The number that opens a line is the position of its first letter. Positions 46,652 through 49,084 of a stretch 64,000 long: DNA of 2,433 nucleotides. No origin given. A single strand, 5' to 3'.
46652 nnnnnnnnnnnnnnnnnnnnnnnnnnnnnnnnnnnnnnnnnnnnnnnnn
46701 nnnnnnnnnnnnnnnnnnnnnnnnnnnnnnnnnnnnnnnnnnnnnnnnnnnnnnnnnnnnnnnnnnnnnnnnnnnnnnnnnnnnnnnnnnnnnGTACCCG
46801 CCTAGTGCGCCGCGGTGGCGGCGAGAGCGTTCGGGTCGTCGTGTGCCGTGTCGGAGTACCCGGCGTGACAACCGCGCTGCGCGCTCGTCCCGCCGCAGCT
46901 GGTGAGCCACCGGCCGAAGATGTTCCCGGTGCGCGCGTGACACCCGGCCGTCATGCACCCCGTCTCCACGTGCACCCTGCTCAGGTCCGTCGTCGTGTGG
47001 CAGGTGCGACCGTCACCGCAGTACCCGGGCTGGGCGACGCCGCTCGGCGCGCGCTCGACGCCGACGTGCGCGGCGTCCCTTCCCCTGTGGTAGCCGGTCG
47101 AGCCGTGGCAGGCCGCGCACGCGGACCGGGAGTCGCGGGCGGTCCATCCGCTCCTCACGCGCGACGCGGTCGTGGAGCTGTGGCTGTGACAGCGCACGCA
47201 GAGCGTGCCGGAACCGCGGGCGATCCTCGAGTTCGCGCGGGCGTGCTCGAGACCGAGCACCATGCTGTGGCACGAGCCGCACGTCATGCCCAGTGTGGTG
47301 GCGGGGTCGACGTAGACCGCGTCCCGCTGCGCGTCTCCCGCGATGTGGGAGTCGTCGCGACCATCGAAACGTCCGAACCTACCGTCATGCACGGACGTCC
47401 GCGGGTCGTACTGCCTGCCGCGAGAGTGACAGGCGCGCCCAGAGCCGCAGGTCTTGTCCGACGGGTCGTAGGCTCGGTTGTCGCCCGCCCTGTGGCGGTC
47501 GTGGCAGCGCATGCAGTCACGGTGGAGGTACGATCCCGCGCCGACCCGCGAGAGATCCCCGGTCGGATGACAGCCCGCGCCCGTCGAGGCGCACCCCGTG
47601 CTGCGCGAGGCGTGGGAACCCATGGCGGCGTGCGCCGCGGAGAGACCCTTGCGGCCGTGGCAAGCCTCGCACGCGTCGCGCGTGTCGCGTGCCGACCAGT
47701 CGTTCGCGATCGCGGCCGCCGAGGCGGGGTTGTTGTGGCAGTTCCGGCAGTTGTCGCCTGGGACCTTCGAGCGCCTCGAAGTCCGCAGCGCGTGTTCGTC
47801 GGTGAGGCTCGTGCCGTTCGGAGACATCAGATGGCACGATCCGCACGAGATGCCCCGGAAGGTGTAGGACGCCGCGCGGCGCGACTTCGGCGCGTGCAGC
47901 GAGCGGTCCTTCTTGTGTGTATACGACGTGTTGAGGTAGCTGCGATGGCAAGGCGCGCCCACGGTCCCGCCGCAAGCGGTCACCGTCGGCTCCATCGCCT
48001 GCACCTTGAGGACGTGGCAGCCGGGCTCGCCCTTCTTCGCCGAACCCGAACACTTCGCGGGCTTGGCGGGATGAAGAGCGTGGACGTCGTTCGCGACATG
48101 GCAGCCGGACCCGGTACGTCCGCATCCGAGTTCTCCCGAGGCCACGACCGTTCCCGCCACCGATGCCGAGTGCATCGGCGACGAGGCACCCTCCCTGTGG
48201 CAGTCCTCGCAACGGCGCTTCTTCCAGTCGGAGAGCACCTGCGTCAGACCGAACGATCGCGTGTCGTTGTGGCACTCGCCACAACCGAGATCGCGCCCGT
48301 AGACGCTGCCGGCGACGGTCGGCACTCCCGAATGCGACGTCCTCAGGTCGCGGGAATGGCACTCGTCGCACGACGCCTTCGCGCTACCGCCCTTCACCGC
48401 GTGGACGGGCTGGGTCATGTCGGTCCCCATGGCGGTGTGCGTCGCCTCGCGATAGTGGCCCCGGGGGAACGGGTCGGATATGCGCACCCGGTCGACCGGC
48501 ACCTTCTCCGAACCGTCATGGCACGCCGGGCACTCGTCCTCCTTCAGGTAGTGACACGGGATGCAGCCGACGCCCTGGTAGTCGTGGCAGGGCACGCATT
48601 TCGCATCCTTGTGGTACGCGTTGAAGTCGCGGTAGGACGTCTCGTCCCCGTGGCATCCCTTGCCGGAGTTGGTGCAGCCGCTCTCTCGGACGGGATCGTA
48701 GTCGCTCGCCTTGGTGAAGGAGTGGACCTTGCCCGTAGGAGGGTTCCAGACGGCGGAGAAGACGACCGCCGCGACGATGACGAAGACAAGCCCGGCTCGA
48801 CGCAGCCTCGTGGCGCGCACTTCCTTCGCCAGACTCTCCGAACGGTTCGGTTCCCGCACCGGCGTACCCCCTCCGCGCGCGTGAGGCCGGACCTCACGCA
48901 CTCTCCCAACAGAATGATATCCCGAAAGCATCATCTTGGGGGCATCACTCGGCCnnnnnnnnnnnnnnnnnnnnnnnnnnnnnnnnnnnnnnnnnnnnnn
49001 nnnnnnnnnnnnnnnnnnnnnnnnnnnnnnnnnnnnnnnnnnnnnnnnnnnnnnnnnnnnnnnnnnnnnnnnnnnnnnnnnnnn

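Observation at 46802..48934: Every cysteine of the 710-aa cytochrome sits in a C-Xn-CH pair: 13 canonical CXXCH interleaved with 9 Gly-rich CX4-10CH motifs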

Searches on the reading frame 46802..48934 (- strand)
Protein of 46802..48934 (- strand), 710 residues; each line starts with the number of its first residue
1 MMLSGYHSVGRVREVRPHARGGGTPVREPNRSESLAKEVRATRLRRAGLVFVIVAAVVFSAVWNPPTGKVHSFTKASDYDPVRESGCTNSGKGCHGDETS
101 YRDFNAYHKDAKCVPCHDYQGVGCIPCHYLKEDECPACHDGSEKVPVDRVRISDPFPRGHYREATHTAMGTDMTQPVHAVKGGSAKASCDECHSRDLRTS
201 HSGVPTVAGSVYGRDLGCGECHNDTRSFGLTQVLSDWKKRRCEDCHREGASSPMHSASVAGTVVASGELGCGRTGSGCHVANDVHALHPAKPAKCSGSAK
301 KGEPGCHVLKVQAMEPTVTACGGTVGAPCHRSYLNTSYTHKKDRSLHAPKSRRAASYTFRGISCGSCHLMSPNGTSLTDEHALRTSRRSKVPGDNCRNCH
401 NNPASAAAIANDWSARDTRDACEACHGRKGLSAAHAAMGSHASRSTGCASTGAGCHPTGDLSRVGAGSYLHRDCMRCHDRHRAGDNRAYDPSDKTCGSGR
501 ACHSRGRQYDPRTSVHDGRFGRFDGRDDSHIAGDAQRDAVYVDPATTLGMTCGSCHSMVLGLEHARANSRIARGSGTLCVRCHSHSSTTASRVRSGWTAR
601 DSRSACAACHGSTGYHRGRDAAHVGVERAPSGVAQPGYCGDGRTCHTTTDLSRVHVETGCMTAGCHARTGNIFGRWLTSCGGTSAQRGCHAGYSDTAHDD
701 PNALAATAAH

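Call 4: search_protein_families(library=pfam, proteins=[window:46802-48934:-], max_evalue=1)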
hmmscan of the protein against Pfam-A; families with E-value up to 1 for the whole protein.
window:46802-48934:- (710 aa): 2 families
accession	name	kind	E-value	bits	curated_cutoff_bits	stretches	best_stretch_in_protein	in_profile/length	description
PF14522.11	Cytochrome_C7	-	3.6e-11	43.2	24.8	2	181-247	8-67/67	Cytochrome c7 and related cytochrome c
PF09699.15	Paired_CXXCH_1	-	0.023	14.8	20.6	1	393-429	6-39/41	Doubled CXXCH motif (Paired_CXXCH_1)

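Call 5: search_protein_families(library=ncbifam, proteins=[window:46802-48934:-], max_evalue=1)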
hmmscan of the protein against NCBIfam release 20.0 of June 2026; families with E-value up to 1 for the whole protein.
window:46802-48934:- (710 aa): 2 families
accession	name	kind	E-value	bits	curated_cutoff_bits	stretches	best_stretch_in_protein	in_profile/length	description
TIGR04257.1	nanowire_3heme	domain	0.00068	19.7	40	2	185-246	22-74/75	c(7)-type cytochrome triheme domain-containing protein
TIGR03508.1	decahem_SO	subfamily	0.52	9.7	192.2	1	184-249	115-177/258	DmsE family decaheme c-type cytochrome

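Call 6: find_homologous_proteins(query=window:46802-48934:-)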
Query window:46802-48934:- (710 aa): 117 proteins with E <= 0.001 among 8000 candidates.
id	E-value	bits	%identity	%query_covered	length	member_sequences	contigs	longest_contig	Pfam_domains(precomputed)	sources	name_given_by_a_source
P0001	0.0e+0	1588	100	96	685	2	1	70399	PF14522.12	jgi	-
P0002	1.3e-234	799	53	90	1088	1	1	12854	-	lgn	-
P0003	3.2e-227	775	54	94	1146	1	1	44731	PF14522.12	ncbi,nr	ncbi:MAG: hypothetical protein IBX62_03370 [Coriobacteriia bacterium]|nr:hypothetical protein [Corio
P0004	1.6e-225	769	54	96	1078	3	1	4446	PF14522.12,PF22113.2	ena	-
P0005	2.9e-224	765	55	93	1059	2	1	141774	PF14522.12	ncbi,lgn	-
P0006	4.5e-224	765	54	93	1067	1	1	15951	PF14522.12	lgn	-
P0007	4.6e-224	765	53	96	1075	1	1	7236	PF14522.12,PF22113.2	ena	-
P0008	2.5e-223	762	53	96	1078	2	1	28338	PF14522.12,PF22113.2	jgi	-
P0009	3.0e-223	762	54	92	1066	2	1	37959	PF14522.12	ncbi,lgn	-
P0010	4.9e-222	758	53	94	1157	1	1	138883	PF14522.12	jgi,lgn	jgi:hypothetical protein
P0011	1.2e-221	757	53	93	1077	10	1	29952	PF14522.12,PF22113.2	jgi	-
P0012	1.9e-221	756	53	93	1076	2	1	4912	PF14522.12,PF22113.2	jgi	-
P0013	4.7e-221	755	52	94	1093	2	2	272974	PF14522.12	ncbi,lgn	ncbi:MAG: hypothetical protein Kow0056_12230 [Coriobacteriia bacterium]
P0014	5.9e-221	754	51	98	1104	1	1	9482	PF14522.12,PF22113.2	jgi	jgi:hypothetical protein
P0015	7.6e-221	754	52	93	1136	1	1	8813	PF14522.12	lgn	-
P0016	8.4e-221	754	54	95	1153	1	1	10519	PF14522.12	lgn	-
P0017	9.8e-221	753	53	94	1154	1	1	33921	PF14522.12,PF22113.2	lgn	-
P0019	1.3e-219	750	52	96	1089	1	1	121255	PF14522.12,PF22113.2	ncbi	-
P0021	4.3e-219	748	53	93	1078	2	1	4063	PF14522.12,PF22113.2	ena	-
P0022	8.4e-219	747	53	93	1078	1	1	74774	PF14522.12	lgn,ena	-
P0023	1.6e-218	746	54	92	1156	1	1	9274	PF14522.12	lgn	-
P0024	2.2e-218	746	53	91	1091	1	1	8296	PF03264.20,PF14522.12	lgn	-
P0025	1.8e-215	736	51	94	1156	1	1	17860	PF14522.12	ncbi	-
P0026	2.6e-215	736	52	93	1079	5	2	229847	PF14522.12,PF22113.2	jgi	jgi:hypothetical protein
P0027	9.8e-215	734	51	93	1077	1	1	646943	PF14522.12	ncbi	-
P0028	1.4e-214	733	54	90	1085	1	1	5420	PF14522.12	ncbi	ncbi:MAG TPA: cytochrome c3 family protein [Coriobacteriia bacterium]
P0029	9.7e-214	730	51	96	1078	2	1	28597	PF14522.12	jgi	-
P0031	1.6e-212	726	49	98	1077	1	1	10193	PF14522.12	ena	-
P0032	2.1e-212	726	53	92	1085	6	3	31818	PF14522.12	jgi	jgi:hypothetical protein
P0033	3.1e-212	725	52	93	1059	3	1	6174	PF14522.12,PF22113.2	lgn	-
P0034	4.7e-212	725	51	95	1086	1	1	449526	PF14522.12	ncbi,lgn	-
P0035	5.6e-212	725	52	94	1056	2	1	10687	PF14522.12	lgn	-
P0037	1.8e-210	720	49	94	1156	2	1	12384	PF14522.12,PF22113.2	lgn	-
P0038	8.8e-210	717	53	88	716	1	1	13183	PF14522.12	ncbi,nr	ncbi:MAG: hypothetical protein HY876_10050, partial [Coriobacteriales bacterium]|nr:hypothetical pro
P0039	1.0e-209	717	50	95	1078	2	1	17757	PF14522.12,PF22113.2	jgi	-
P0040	1.7e-208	713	52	94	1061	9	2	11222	PF14522.12,PF22113.2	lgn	-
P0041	5.6e-208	711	52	93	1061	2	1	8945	PF14522.12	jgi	-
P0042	1.2e-207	710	50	90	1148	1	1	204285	PF14522.12,PF22113.2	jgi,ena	-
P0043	2.0e-207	709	51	90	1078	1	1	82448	PF14522.12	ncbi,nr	ncbi:MAG: cytochrome c3 family protein [Coriobacteriia bacterium]|nr:cytochrome c3 family protein [C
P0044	5.0e-207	708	51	95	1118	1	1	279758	PF14522.12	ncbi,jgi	-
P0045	8.6e-207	707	49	94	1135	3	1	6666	PF14522.12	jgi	jgi:hypothetical protein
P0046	1.1e-206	707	52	94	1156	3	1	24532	PF14522.12,PF22113.2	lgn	-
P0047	2.5e-206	706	50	95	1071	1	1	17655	PF14522.12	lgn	-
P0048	2.6e-206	706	52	94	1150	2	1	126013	PF14522.12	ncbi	-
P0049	5.5e-206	705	51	95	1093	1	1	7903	PF14522.12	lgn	-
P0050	6.2e-206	705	50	94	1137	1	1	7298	PF14522.12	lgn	-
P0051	8.2e-206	704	51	91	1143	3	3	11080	PF14522.12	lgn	-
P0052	8.9e-206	704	52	88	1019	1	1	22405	PF14522.12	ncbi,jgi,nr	ncbi:MAG: hypothetical protein OEV43_01260 [Coriobacteriia bacterium]|nr:hypothetical protein [Corio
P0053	2.9e-205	702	51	94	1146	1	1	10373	PF14522.12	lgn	-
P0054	4.2e-205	702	51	95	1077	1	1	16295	PF14522.12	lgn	-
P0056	1.4e-204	700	49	96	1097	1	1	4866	PF14522.12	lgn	-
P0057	2.9e-204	699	50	95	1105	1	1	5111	PF14522.12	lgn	-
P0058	1.2e-203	697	50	96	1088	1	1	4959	PF14522.12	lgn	-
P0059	1.5e-203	697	52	92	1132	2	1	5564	PF14522.12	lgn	-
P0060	1.8e-203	696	51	94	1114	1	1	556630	PF14522.12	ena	-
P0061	1.9e-203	696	50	94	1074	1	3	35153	PF14522.12,PF22113.2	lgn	-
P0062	1.4e-202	693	50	95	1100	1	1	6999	PF14522.12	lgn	-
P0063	3.4e-202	692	50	91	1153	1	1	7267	PF14522.12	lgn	-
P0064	4.0e-202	692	51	94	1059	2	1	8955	PF14522.12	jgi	-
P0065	1.9e-201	690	50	92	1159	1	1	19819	PF14522.12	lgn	-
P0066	5.4e-201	688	50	95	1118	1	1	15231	PF14522.12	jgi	jgi:hypothetical protein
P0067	5.8e-201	688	50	92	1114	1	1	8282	PF14522.12,PF22113.2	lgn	-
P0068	7.5e-201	688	50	95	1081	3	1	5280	PF14522.12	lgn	-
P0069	1.7e-200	687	48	93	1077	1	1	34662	PF14522.12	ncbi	-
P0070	3.5e-200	686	50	94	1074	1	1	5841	PF14522.12,PF22113.2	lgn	-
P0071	7.7e-200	684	49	94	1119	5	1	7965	PF14522.12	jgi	-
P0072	9.4e-200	684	50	92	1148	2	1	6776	PF14522.12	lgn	-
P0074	6.0e-199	681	50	95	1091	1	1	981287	PF14522.12,PF22113.2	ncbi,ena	-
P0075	5.2e-197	675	49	94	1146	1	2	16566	PF14522.12,PF22113.2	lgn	-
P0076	6.7e-197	675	48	97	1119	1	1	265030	PF14522.12,PF22113.2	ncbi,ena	-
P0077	3.9e-196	672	49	91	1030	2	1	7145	PF14522.12,PF22113.2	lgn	-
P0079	4.1e-194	665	50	92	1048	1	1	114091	PF14522.12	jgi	jgi:hypothetical protein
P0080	9.3e-193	661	50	93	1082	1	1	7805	PF14522.12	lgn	-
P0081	2.6e-191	656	48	93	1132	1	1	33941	PF14522.12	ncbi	-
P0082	2.3e-190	653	50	91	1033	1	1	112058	PF14522.12,PF22113.2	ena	-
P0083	1.3e-189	651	50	91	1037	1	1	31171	PF14522.12,PF22113.2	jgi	jgi:hypothetical protein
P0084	3.9e-159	550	44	92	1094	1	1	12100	PF14522.12,PF22113.2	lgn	-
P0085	6.0e-159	549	43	93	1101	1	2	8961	PF14522.12,PF22113.2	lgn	-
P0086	3.0e-157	544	55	63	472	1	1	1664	PF14522.12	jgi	jgi:predicted CXXCH cytochrome family protein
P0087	4.9e-155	536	49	78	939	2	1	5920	PF14522.12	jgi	-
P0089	1.6e-148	515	42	91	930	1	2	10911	PF14522.12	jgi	jgi:hypothetical protein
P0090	1.8e-148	515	49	78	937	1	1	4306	PF14522.12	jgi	jgi:hypothetical protein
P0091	2.0e-145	505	47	57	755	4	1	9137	PF14522.12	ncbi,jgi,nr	ncbi:MAG: hypothetical protein PF636_10010 [Actinomycetota bacterium]|jgi:hypothetical protein|nr:hy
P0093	7.0e-145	503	48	60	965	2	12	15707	PF14522.12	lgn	-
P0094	2.1e-143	498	42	94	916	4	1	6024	PF14522.12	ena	-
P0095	3.0e-143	497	49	60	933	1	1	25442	PF14522.12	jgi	jgi:hypothetical protein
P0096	2.8e-142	494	52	56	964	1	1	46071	PF14522.12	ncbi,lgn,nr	ncbi:MAG: hypothetical protein U1E26_11510 [Coriobacteriia bacterium]|nr:hypothetical protein [Corio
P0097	4.6e-142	493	46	72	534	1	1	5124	PF14522.12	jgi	-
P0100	1.6e-140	488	47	59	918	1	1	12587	PF14522.12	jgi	jgi:predicted CXXCH cytochrome family protein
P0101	3.4e-139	484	49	61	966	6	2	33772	PF14522.12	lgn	-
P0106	4.3e-133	464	49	61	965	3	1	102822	PF14522.12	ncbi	-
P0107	1.1e-131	459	48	68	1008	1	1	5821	PF14522.12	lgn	-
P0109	3.0e-130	454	48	56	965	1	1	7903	PF14522.12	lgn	-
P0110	1.1e-127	446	50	57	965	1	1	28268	PF14522.12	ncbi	-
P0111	1.5e-125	439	51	54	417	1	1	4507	PF14522.12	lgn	-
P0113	1.8e-56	210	38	57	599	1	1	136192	PF14522.12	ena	-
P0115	1.8e-41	161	42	31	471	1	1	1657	PF14522.12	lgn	-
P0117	1.5e-21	95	32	37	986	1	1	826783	PF14522.12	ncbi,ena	-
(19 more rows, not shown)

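Call 7: find_encoding_contigs(protein=window:46802-48934:-, flank=10000, max_places=4)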
Protein window:46802-48934:- (710 aa): no gene with exactly this product is on record in the collection.

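Call 8: find_encoding_contigs(protein=P0001, flank=10000, max_places=3)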
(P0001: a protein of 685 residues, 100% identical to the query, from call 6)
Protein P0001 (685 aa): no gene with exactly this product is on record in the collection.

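Call 17: search_solved_structures(query=A1, max_evalue=1, show_alignments=3)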
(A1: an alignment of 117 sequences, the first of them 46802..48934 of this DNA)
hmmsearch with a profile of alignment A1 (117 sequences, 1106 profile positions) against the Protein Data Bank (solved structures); distinct sequences matched with E-value up to 1: 7.
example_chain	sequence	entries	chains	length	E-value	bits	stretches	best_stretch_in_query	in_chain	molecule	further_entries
2ozy_A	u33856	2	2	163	9.7e-05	23.9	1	346-487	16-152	Cytochrome c-type protein nrfB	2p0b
1qdb_A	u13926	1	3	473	0.00048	21.6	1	740-791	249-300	CYTOCHROME C NITRITE REDUCTASE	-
3ubr_A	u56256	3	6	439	0.0042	18.5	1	715-786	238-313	Cytochrome c-552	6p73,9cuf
1fs7_A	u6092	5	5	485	0.065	14.5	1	730-792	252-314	CYTOCHROME C NITRITE REDUCTASE | Cytochrome c-552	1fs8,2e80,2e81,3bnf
3bng_A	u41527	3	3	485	0.076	14.3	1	730-792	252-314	Cytochrome c-552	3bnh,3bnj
1fs9_A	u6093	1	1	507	0.097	13.9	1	730-792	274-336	CYTOCHROME C NITRITE REDUCTASE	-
8bcx_A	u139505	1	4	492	0.15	13.3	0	746-794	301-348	Nitrite reductase (cytochrome; ammonia-forming)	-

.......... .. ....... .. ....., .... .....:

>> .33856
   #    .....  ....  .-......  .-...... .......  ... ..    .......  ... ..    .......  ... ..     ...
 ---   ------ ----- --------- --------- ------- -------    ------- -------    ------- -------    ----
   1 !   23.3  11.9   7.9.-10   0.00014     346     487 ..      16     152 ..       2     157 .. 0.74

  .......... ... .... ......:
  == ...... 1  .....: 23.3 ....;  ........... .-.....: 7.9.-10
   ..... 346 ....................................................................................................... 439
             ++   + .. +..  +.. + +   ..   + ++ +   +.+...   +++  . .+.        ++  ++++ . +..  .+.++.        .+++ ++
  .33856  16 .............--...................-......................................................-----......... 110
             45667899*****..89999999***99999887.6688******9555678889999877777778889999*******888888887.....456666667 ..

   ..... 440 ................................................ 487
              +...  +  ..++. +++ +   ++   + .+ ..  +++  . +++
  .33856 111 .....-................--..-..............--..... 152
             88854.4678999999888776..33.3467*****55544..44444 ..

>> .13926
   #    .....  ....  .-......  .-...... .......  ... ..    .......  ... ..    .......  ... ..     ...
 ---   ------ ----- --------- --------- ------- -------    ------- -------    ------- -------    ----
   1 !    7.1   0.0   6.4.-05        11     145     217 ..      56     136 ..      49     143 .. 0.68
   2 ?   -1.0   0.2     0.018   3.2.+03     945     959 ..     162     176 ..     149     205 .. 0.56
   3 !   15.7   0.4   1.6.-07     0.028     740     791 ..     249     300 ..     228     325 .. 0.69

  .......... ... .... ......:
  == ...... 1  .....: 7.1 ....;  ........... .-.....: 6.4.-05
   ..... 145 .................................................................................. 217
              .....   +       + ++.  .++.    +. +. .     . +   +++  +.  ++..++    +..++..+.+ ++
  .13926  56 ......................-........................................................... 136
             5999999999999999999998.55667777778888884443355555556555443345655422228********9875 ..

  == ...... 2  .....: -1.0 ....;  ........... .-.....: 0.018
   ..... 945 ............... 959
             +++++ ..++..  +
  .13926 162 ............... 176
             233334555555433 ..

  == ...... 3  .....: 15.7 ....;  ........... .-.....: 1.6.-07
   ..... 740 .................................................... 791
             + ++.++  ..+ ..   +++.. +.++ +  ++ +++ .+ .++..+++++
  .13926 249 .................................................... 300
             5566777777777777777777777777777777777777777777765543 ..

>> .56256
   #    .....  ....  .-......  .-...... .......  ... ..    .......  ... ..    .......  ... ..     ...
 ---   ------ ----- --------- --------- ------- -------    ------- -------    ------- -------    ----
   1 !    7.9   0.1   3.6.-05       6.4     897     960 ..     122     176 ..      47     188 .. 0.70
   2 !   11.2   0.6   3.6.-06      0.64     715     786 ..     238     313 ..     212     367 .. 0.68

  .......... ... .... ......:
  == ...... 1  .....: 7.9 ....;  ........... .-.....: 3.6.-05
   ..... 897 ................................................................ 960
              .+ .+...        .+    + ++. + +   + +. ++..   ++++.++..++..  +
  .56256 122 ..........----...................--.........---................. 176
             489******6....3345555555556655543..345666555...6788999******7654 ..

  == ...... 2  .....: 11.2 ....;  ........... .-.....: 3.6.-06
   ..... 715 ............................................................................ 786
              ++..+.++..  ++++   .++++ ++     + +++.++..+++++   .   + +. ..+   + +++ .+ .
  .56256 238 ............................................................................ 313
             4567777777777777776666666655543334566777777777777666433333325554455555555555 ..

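Call 32: predict_structure(alignment_id=A1)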
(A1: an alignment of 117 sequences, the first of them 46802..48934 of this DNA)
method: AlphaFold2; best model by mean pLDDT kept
length: 710 residues; sequences in the alignment: 117
mean_pLDDT: 76.9   pTM: 0.51
mean pLDDT of the five models: 76.9, 76.6, 75.3, 74.1, 70.5
residues with pLDDT >= 90: 231; 70-90: 262; 50-70: 124; < 50: 93
segments of 3 or more residues with pLDDT < 50: 1-30, 69-72, 89-95, 97-100, 112-118, 125-138, 140-148, 702-710
pLDDT, mean of each block of 10 residues (from residue 1): 33 40 40 61 83 85 60 53 49 44 55 49 50 47 48 67 81 94 93 89 84 82 86 89 93 91 79 66 89 85 79 70 74 61 84 92 89 92 85 86 90 94 93 75 68 75 61 73 77 59 66 85 94 97 92 96 95 93 92 91 96 81 92 89 81 92 91 91 89 66 44
secondary structure, 60 per line:
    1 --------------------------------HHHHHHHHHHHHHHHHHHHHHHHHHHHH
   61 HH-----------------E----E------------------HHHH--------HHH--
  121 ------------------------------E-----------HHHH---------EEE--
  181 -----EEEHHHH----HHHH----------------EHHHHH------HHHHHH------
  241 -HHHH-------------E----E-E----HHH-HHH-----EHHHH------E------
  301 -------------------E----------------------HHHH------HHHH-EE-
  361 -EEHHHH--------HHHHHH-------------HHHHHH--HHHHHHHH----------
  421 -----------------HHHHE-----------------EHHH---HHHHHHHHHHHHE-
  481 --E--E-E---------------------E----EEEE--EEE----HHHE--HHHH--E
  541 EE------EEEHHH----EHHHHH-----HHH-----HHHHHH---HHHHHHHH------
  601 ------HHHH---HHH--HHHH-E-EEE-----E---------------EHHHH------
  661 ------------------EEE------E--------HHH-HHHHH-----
elements in order (helices of 4 or more, strands of 3 or more residues): H33-62 H104-107 H163-166 E176-178 E186-188 H189-192 H197-200 H218-222 H229-234 H242-245 H284-287 H343-346 H353-356 H364-367 H376-381 H395-400 H403-410 H438-441 H467-478 E515-518 E521-523 H534-537 E540-542 E549-551 H560-564 H578-583 H587-594 H607-610 H619-622 E626-628 H651-654 E679-681 H701-705

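Call 34: fold_search(model_id=the predicted structure, library=pdb)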
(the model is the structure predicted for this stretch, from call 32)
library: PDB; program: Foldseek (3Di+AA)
matches with E <= 10: 1; with E <= 0.001: 0
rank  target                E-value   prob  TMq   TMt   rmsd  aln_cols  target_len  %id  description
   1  6tho_A                7.7e+00  0.01  0.06  0.14  16.6       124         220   12  Acylintermediate of glutathione and the mature primitive phytochelatin synthase Alr0975 from Nostoc PCC 7120 at atomic (released 2020-12-02)
